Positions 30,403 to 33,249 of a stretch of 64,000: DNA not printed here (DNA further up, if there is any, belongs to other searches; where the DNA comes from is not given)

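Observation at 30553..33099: A Wzy_C/O-antigen-ligase-like protein carries a tandem duplicated soluble module in its periplasmic loop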

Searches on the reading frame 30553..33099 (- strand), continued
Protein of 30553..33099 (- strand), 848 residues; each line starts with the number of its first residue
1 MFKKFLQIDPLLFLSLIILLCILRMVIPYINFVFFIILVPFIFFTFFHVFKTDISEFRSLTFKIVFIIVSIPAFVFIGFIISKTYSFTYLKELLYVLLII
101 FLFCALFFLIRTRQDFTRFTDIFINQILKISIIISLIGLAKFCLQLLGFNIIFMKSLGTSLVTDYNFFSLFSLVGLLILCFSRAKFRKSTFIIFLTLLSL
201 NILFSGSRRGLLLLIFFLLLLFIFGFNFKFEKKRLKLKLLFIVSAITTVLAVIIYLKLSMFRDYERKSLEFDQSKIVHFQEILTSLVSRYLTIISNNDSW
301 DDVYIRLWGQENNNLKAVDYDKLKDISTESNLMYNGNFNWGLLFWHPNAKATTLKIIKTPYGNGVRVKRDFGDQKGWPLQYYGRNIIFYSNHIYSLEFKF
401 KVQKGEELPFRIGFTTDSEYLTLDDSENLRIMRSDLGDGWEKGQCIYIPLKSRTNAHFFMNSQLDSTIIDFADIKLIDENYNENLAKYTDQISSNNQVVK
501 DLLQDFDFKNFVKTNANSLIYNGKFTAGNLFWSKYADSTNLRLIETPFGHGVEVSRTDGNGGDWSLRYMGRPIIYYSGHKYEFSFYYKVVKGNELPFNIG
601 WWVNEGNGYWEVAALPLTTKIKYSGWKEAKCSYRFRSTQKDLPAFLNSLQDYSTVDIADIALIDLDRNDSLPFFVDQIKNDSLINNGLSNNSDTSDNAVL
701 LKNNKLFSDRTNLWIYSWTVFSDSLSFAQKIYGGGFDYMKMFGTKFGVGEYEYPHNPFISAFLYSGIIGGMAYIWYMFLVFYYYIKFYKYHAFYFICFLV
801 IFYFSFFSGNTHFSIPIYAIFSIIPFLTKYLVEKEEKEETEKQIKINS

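Call 30: search_protein_families(library=pfam, proteins=[L003:2768-5293:+, L004:5202-8579:+, L005:9947-13327:+, L008:8381-10390:+, P0018, P0019, P0021, P0022, P0023], max_evalue=0.01)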
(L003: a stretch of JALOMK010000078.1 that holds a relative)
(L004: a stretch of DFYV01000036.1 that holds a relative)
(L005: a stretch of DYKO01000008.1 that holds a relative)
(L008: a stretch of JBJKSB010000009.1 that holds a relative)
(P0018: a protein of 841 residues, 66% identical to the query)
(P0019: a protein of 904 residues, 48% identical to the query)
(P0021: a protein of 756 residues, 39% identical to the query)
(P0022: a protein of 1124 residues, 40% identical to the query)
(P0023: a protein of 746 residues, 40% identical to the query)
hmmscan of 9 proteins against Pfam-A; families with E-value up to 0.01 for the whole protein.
L003:2768-5293:+ (842 aa): 0 families

L004:5202-8579:+ (1126 aa): 1 family
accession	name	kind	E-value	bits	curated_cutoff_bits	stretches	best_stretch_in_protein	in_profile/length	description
PF04932.20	Wzy_C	-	0.0001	22.6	31.7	1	977-1059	74-149/149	O-Antigen ligase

L005:9947-13327:+ (1127 aa): 1 family
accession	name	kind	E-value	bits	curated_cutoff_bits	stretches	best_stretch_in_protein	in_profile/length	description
PF04932.20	Wzy_C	-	6.1e-05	23.3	31.7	1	987-1059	75-149/149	O-Antigen ligase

L008:8381-10390:+ (670 aa): 1 family
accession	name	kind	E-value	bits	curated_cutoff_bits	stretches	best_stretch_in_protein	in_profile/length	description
PF04932.20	Wzy_C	-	0.00015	22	31.7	1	518-609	74-149/149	O-Antigen ligase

P0018 (841 aa): 1 family
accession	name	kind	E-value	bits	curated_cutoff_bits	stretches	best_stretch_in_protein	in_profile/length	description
PF04932.20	Wzy_C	-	6.2e-08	33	31.7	2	683-776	54-149/149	O-Antigen ligase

P0019 (904 aa): 1 family
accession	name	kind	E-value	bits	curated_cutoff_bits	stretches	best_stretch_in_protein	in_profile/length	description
PF02018.23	CBM_4_9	-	0.00011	23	25.9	1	458-579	1-121/136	Carbohydrate binding domain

P0021 (756 aa): 1 family
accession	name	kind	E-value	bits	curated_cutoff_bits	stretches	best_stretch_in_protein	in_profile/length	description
PF04932.20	Wzy_C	-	0.0015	18.8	31.7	1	603-672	81-149/149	O-Antigen ligase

P0022 (1124 aa): 0 families

P0023 (746 aa): 1 family
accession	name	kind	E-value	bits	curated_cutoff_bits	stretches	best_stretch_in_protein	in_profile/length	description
PF04932.20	Wzy_C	-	9e-05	22.7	31.7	1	591-666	75-149/149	O-Antigen ligase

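Call 31: search_protein_representatives(alignment_id=A1)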
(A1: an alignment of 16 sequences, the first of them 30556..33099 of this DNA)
Query: 16 sequences, 846 profile positions. Proteins with E-value up to 0.001 (for the whole library): 1060; up to 1e-10: 811; up to 1e-30: 467. The best 150 are listed.
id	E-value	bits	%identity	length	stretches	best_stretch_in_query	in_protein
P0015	0.0e+00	1245.6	-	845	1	2-845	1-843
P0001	0.0e+00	1201.5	-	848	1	1-845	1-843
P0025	0.0e+00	1151.0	-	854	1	1-841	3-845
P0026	3.7e-261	885.4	-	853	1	12-839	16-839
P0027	4.3e-248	842.2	-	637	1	215-843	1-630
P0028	2.5e-238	809.8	-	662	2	514-843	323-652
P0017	6.7e-237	805.1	-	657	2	537-843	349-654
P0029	2.0e-210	717.5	-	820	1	6-836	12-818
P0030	7.9e-157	540.2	-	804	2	518-837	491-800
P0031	5.2e-156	537.5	-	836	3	522-840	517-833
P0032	1.6e-155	535.9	-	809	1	14-843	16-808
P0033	3.5e-150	518.2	-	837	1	12-841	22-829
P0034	9.9e-145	500.2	-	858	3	511-681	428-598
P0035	2.8e-144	498.7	-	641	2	522-842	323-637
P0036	5.4e-142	491.1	-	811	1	5-841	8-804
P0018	8.0e-138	477.4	-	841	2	1-314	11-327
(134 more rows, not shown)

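Call 46: find_encoding_contigs(protein=P0001, flank=3000, max_places=2)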
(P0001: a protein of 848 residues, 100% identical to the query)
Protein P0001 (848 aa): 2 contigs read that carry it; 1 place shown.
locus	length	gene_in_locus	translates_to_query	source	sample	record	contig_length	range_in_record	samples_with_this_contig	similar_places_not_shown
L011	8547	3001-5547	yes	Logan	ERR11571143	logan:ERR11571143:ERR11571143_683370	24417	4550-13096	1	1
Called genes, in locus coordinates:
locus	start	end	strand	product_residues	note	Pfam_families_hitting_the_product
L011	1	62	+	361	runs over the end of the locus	PF13439:Glyco_transf_4, PF00534:Glycos_transf_1, PF13692:Glyco_trans_1_4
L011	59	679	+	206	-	PF00132:Hexapep, PF14602:Hexapep_2 (weak)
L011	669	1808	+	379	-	PF01073:3Beta_HSD, PF01370:Epimerase, PF02719:Polysacc_synt_2 (weak), PF07993:NAD_binding_4, PF16363:GDP_Man_Dehyd, PF01370:Epimerase, PF16363:GDP_Man_Dehyd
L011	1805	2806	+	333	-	-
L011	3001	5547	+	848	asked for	PF02018:CBM_4_9 (faint)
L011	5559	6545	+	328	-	PF00953:Glycos_transf_4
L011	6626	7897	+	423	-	PF01943:Polysacc_synt, PF13440:Polysacc_synt_3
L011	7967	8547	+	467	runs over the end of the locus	PF23019:DUF7033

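Call 47: find_encoding_contigs(protein=P0002, flank=10000, max_places=2)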
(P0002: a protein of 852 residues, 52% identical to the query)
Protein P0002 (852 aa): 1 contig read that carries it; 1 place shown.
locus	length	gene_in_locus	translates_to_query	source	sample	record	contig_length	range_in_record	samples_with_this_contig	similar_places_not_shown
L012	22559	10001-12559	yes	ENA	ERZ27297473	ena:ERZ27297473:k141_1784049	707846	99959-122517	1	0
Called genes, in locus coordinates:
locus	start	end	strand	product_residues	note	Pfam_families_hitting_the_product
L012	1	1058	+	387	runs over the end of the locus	PF01370:Epimerase, PF16363:GDP_Man_Dehyd (weak), PF01370:Epimerase (weak)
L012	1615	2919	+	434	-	-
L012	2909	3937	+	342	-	PF07942:CARME (faint), PF13489:Methyltransf_23, PF05175:MTS (weak), PF08241:Methyltransf_11, PF08242:Methyltransf_12, PF13649:Methyltransf_25, PF13847:Methyltransf_31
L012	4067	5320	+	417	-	-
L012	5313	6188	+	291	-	PF00535:Glycos_transf_2, PF13641:Glyco_tranf_2_3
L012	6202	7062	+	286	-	PF20102:DUF6492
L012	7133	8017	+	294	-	PF01531:Glyco_transf_11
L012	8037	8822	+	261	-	PF00535:Glycos_transf_2, PF10111:Glyco_tranf_2_2, PF13641:Glyco_tranf_2_3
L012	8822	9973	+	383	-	PF13477:Glyco_trans_4_2, PF13439:Glyco_transf_4, PF00534:Glycos_transf_1, PF20706:GT4-conflict, PF13692:Glyco_trans_1_4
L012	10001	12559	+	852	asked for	PF02018:CBM_4_9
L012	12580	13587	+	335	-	PF00953:Glycos_transf_4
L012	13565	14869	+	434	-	PF01943:Polysacc_synt, PF13440:Polysacc_synt_3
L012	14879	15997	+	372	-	PF02540:NAD_synthase (faint)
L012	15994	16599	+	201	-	PF00117:GATase, PF01174:SNO, PF07722:Peptidase_C26 (faint)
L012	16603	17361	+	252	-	PF00977:His_biosynth, PF02581:TMP-TENI (faint)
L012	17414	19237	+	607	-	PF13522:GATase_6, PF13537:GATase_7, PF00733:Asn_synthase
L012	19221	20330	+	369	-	PF13439:Glyco_transf_4, PF00534:Glycos_transf_1, PF13692:Glyco_trans_1_4, PF13524:Glyco_trans_1_2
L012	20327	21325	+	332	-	PF00535:Glycos_transf_2, PF10111:Glyco_tranf_2_2 (weak), PF13641:Glyco_tranf_2_3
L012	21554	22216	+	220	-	PF02397:Bac_transf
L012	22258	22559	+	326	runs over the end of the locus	PF00676:E1_dh, PF13292:DXP_synthase_N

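Call 48: search_protein_families(library=pfam, alignment_id=A1, max_evalue=0.01)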
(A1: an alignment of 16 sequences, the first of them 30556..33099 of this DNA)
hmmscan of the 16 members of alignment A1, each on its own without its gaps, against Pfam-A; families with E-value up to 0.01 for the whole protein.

A. member 1, window:30556-33099:- (848 aa): 3 families
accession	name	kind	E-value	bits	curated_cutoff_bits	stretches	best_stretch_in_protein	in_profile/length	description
PF02018.23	CBM_4_9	-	1.8e-08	35.3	25.9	2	518-639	2-122/136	Carbohydrate binding domain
PF04932.20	Wzy_C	-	0.0034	17.6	31.7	0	194-260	2-63/149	O-Antigen ligase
PF14143.11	YrhC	-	0.0056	17.2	27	1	66-113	15-62/72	YrhC-like protein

B. families by the number of members that match (of 16 scanned): 4 families
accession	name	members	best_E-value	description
PF02018.23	CBM_4_9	15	1.7e-13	Carbohydrate binding domain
PF04932.20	Wzy_C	13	2.2e-10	O-Antigen ligase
PF14143.11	YrhC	1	0.0056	YrhC-like protein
PF13398.12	Peptidase_M50B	1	0.0088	Peptidase M50B-like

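Call 51: predict_structure(alignment_id=A2)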
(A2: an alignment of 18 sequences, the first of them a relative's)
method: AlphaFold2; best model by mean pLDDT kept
length: 493 residues; sequences in the alignment: 18
mean_pLDDT: 65.7   pTM: 0.66
mean pLDDT of the five models: 65.7, 64.8, 62.7, 62.3, 61.4
residues with pLDDT >= 90: 55; 70-90: 207; 50-70: 102; < 50: 129
segments of 3 or more residues with pLDDT < 50: 141-163, 237-241, 264-356
pLDDT, mean of each block of 10 residues (from residue 1): 79 92 82 85 65 61 61 58 64 84 89 94 90 75 40 38 63 88 76 80 77 69 71 50 54 57 42 30 26 24 25 25 25 31 30 47 86 92 80 69 86 89 89 88 84 58 86 83 80 76
secondary structure, 60 per line:
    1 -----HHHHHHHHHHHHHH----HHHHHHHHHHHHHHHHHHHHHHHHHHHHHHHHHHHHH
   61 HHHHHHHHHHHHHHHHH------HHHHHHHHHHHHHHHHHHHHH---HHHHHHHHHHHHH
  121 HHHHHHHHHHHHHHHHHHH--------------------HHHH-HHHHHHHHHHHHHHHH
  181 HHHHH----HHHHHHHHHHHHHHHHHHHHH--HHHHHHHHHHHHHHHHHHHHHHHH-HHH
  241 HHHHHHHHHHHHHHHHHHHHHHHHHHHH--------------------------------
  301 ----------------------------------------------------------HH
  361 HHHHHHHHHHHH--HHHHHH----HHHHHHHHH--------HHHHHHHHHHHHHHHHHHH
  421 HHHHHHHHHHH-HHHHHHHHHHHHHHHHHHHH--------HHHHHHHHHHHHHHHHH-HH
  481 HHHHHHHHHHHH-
elements in order: H6-19 H24-77 H84-104 H108-139 H160-163 H165-185 H190-210 H213-236 H238-268 H359-372 H375-380 H385-393 H402-431 H433-452 H461-477 H479-492

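Call 54: fold_search(model_id=the predicted structure, library=pdb)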
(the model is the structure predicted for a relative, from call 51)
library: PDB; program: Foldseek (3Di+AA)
matches with E <= 10: 33; with E <= 0.001: 0
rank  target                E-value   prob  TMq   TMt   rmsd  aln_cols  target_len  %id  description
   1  7tpg_B                9.4e-03  1.00  0.44  0.52   8.9       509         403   11  Single-Particle Cryo-EM Structure of the WaaL O-antigen ligase in its ligand bound state (released 2022-04-06)
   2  7unm_A                1.9e+00  0.15  0.14  0.18  14.6       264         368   13  Human TMEM175 in an closed state (released 2022-06-29)
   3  9fka_A                4.1e+00  0.04  0.11  0.11  19.6       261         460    9  Cryo-EM structure of the reduced cytochrome bd oxidase from M. tuberculosis (released 2025-02-12)
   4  5u1d_B                4.5e+00  0.04  0.11  0.10  27.3       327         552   13  Cryo-EM structure of the human TAP ATP-Binding Cassette Transporter (released 2017-01-11)
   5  8vow_A                4.5e+00  0.04  0.10  0.09  25.3       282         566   13  Cryo-EM structure of the ABC transporter PCAT1 cysteine-free core bound with MgATP and Vi (released 2024-10-30)
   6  9mli_A                4.7e+00  0.04  0.11  0.03  54.8       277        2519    9  Xenorhabdus nematophilus XptA2 RBD C Chimera (released 2025-03-05)
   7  6hdc_B                4.9e+00  0.05  0.13  0.22  18.9       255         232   18  Crystal structure of the potassium channel MtTMEM175 T38A variant in complex with a Nanobody-MBP fusion protein (released 2019-08-28)
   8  8vc2_A                4.9e+00  0.03  0.10  0.12  24.0       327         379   11  CryoEM structure of insect gustatory receptor BmGr9 in the presence of fructose (released 2024-01-10)
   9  8vp6_A                5.1e+00  0.05  0.10  0.08  23.9       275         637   13  Cryo-EM structure of the ABC transporter PCAT1 bound with Mg_class_2 (released 2024-10-30)
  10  6lmk_R                5.6e+00  0.04  0.11  0.13  22.6       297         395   14  Cryo-EM structure of the human glucagon receptor in complex with Gs (released 2020-04-01)
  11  5a7d_O                6.1e+00  0.03  0.11  0.15  16.1       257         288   11  Tetrameric assembly of LGN with Inscuteable (released 2016-08-03)
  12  8vic_A                6.1e+00  0.03  0.11  0.14  15.5       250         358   13  AP-6 bound human TMEM175 (released 2024-08-14)
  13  6m1h_A                6.3e+00  0.04  0.13  0.17  19.5       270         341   14  CryoEM structure of human PAC1 receptor in complex with maxadilan (released 2020-03-11)
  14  7ajq_A                6.3e+00  0.04  0.11  0.20  31.1       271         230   12  cryo-EM structure of ExbBD from Serratia Marcescens (released 2021-10-06)
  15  6rx4_A                6.6e+00  0.02  0.10  0.11  21.8       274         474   11  THE STRUCTURE OF BD OXIDASE FROM ESCHERICHIA COLI (released 2019-11-20)
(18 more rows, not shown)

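Call 57: find_encoding_contigs(protein=P0008, flank=10000, max_places=1)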
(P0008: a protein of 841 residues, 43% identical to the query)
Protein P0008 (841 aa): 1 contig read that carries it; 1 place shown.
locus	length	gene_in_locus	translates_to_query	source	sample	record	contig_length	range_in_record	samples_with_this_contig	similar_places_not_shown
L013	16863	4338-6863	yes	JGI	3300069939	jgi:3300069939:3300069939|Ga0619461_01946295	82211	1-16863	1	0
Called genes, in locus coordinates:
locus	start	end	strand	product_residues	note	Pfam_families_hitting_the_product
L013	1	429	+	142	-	?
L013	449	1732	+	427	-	-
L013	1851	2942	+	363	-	PF13439:Glyco_transf_4 (weak), PF00534:Glycos_transf_1, PF13692:Glyco_trans_1_4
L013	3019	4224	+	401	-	PF13439:Glyco_transf_4 (weak), PF13579:Glyco_trans_4_4, PF00534:Glycos_transf_1, PF13692:Glyco_trans_1_4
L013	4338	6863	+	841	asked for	PF02018:CBM_4_9 (faint)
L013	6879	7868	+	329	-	PF00953:Glycos_transf_4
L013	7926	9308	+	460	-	PF23019:DUF7033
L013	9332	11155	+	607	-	PF13522:GATase_6, PF13537:GATase_7, PF00733:Asn_synthase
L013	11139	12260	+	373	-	PF13439:Glyco_transf_4, PF00534:Glycos_transf_1, PF13692:Glyco_trans_1_4, PF13524:Glyco_trans_1_2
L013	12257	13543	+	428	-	PF01943:Polysacc_synt (weak), PF13440:Polysacc_synt_3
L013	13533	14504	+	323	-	PF13480:Acetyltransf_6 (weak)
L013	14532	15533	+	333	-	PF00535:Glycos_transf_2, PF10111:Glyco_tranf_2_2 (faint), PF13641:Glyco_tranf_2_3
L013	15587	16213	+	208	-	PF02397:Bac_transf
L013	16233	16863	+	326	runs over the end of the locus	PF00676:E1_dh, PF13292:DXP_synthase_N (weak)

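Call 58: find_encoding_contigs(protein=P0010, flank=10000, max_places=1)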
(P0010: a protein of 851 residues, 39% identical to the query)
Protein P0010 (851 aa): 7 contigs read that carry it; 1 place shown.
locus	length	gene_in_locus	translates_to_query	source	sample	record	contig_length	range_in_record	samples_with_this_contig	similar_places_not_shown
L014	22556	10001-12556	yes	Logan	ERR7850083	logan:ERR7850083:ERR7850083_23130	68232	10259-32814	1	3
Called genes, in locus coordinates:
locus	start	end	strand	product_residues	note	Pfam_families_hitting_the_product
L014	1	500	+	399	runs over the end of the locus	PF04464:Glyphos_transf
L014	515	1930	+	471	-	PF01943:Polysacc_synt, PF13440:Polysacc_synt_3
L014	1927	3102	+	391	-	-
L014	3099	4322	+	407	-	-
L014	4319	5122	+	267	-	PF13489:Methyltransf_23 (weak), PF08241:Methyltransf_11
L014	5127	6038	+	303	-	PF00535:Glycos_transf_2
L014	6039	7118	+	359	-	PF00535:Glycos_transf_2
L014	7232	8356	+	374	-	PF01041:DegT_DnrJ_EryC1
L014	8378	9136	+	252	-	PF00535:Glycos_transf_2, PF10111:Glyco_tranf_2_2 (weak), PF13641:Glyco_tranf_2_3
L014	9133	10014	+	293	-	PF04321:RmlD_sub_bind, PF07993:NAD_binding_4 (faint), PF01073:3Beta_HSD, PF01370:Epimerase, PF16363:GDP_Man_Dehyd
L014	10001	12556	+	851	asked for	PF04932:Wzy_C (faint), PF02018:CBM_4_9 (faint)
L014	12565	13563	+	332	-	PF00953:Glycos_transf_4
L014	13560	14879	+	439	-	PF01943:Polysacc_synt, PF13440:Polysacc_synt_3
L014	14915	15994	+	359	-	PF02540:NAD_synthase (weak)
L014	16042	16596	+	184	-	PF00117:GATase, PF07722:Peptidase_C26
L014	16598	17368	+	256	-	PF00977:His_biosynth, PF01207:Dus (faint), PF03060:NMO (weak)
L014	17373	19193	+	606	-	PF13522:GATase_6, PF13537:GATase_7, PF00733:Asn_synthase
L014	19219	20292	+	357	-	PF13439:Glyco_transf_4, PF13579:Glyco_trans_4_4 (weak), PF00534:Glycos_transf_1, PF13692:Glyco_trans_1_4, PF13524:Glyco_trans_1_2, PF26337:Gtf3_C (weak)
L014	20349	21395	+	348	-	-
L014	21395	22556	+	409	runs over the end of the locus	PF00534:Glycos_transf_1, PF13692:Glyco_trans_1_4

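Call 59: find_encoding_contigs(protein=P0021, flank=10000, max_places=1)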
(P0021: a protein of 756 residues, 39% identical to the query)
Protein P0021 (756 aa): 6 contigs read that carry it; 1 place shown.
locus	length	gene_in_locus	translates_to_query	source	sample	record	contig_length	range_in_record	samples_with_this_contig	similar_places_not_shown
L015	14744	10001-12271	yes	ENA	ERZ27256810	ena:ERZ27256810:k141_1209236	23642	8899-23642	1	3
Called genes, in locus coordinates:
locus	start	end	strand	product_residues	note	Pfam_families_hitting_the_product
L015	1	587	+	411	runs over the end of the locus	-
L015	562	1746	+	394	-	PF20706:GT4-conflict, PF00534:Glycos_transf_1, PF13692:Glyco_trans_1_4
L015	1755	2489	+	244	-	PF00535:Glycos_transf_2, PF10111:Glyco_tranf_2_2, PF13641:Glyco_tranf_2_3 (weak)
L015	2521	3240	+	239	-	PF00483:NTP_transferase, PF12804:NTP_transf_3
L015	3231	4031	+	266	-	PF00702:Hydrolase, PF13344:Hydrolase_6, PF13419:HAD_2 (faint), PF13242:Hydrolase_like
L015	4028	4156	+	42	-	-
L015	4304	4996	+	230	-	-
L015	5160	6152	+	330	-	PF13685:Fe-ADH_2, PF00465:Fe-ADH (faint)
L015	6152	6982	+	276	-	PF04991:LicD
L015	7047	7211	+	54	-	-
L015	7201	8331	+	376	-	PF01041:DegT_DnrJ_EryC1, PF00155:Aminotran_1_2 (faint), PF01212:Beta_elim_lyase (weak)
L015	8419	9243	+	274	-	PF00535:Glycos_transf_2, PF13641:Glyco_tranf_2_3, PF13632:Glyco_trans_2_3 (weak)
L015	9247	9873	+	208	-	PF02397:Bac_transf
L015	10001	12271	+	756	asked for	-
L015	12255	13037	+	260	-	PF01209:Ubie_methyltran (weak), PF02353:CMAS (weak), PF13489:Methyltransf_23, PF07021:MetW, PF13847:Methyltransf_31, PF08241:Methyltransf_11, PF08242:Methyltransf_12, PF13649:Methyltransf_25, +4 more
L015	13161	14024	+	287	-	PF01522:Polysacc_deac_1, PF11959:DUF3473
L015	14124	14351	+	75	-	-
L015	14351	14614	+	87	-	PF13470:PIN_3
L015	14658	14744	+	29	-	?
